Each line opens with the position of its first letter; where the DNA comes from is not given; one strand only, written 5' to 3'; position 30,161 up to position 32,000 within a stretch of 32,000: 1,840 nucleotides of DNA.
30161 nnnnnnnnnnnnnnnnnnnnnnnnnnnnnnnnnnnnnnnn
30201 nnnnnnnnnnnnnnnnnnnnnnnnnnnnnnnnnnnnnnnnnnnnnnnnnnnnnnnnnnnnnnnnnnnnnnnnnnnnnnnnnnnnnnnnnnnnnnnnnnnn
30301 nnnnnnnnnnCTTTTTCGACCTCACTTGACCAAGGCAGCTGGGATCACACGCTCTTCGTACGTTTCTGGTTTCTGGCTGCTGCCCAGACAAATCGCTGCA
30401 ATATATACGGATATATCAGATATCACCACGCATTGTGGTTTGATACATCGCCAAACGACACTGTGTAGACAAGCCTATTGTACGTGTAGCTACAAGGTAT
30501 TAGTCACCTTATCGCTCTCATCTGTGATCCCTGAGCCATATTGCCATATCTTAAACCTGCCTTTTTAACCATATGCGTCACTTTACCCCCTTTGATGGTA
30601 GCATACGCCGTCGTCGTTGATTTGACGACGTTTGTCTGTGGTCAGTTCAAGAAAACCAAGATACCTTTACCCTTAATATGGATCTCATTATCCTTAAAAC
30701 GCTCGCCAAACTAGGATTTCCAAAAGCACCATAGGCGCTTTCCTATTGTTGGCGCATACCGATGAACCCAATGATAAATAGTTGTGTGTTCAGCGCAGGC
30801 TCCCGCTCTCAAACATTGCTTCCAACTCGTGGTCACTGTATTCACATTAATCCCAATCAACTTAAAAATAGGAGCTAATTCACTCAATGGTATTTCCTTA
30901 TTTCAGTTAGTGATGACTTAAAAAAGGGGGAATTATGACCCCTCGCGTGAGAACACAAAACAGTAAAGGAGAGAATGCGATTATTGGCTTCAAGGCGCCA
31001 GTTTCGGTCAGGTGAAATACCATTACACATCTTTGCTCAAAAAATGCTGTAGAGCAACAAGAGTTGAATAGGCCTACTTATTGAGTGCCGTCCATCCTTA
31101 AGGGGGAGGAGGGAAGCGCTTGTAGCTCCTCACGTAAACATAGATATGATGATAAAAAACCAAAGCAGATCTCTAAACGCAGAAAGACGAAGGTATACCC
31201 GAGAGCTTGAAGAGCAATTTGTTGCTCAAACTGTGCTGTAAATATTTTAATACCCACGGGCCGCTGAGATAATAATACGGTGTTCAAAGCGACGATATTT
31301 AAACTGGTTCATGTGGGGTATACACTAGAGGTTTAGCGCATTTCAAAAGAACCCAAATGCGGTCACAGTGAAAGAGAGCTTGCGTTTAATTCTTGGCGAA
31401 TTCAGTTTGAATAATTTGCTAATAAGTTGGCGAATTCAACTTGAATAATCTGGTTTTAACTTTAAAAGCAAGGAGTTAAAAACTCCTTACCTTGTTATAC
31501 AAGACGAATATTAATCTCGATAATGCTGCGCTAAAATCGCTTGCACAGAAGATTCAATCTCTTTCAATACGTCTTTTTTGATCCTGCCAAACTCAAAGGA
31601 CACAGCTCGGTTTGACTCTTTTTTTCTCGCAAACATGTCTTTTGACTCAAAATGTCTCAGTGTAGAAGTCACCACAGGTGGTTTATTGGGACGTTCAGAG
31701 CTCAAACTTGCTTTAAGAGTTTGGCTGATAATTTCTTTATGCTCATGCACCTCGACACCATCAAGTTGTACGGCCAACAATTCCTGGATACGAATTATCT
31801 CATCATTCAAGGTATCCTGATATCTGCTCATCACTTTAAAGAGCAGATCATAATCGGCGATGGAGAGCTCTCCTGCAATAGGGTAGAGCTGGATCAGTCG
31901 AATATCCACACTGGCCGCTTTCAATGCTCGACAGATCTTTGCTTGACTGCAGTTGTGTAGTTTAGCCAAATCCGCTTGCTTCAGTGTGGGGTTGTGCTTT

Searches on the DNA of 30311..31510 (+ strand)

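Call 47: search_dna_similar(query=window:30311-31510:+, collection=plasmids, mode=distant, max_rows=12)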
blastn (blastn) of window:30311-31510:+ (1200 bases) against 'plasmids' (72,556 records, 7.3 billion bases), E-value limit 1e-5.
No match.
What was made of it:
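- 30311..31510 (.): Variable non-coding spacer with a decayed transposase-like remnant (about 30620-30887, minus strand). No PLSDB match (call 47).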

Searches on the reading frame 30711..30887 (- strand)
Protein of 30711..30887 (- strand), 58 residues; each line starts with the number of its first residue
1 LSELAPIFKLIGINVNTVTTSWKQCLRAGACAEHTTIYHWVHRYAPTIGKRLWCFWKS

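Call 36: search_protein_families(library=pfam, proteins=[window:30711-30887:-], max_evalue=0.1)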
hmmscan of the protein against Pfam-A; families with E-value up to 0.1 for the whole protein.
window:30711-30887:- (58 aa): 3 families
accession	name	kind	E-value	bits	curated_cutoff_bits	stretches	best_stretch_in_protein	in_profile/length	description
PF06056.18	Terminase_5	-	0.013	15.8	20.3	0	31-44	24-37/58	Putative ATPase subunit of terminase (gpP-like)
PF13384.12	HTH_23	-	0.019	15.2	24.6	0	35-44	32-41/50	Homeodomain-like domain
PF13518.12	HTH_28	-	0.045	14.3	25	0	9-30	20-40/52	Helix-turn-helix domain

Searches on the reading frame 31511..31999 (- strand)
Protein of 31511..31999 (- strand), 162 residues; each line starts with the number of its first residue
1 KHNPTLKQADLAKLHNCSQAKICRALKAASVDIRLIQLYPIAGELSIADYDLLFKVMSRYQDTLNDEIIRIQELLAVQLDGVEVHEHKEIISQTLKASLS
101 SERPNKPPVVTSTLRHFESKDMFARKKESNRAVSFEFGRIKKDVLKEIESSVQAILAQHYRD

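Call 36: search_protein_families(library=pfam, proteins=[window:31511-31999:-], max_evalue=0.1)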
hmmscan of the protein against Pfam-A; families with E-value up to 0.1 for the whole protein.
window:31511-31999:- (162 aa): 2 families
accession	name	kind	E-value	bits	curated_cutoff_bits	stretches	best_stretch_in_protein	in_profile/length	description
PF08775.15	ParB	-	2.4e-20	73.6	25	1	39-156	1-125/126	ParB family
PF01047.28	MarR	-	0.064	13.6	24.6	0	2-27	14-39/59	MarR family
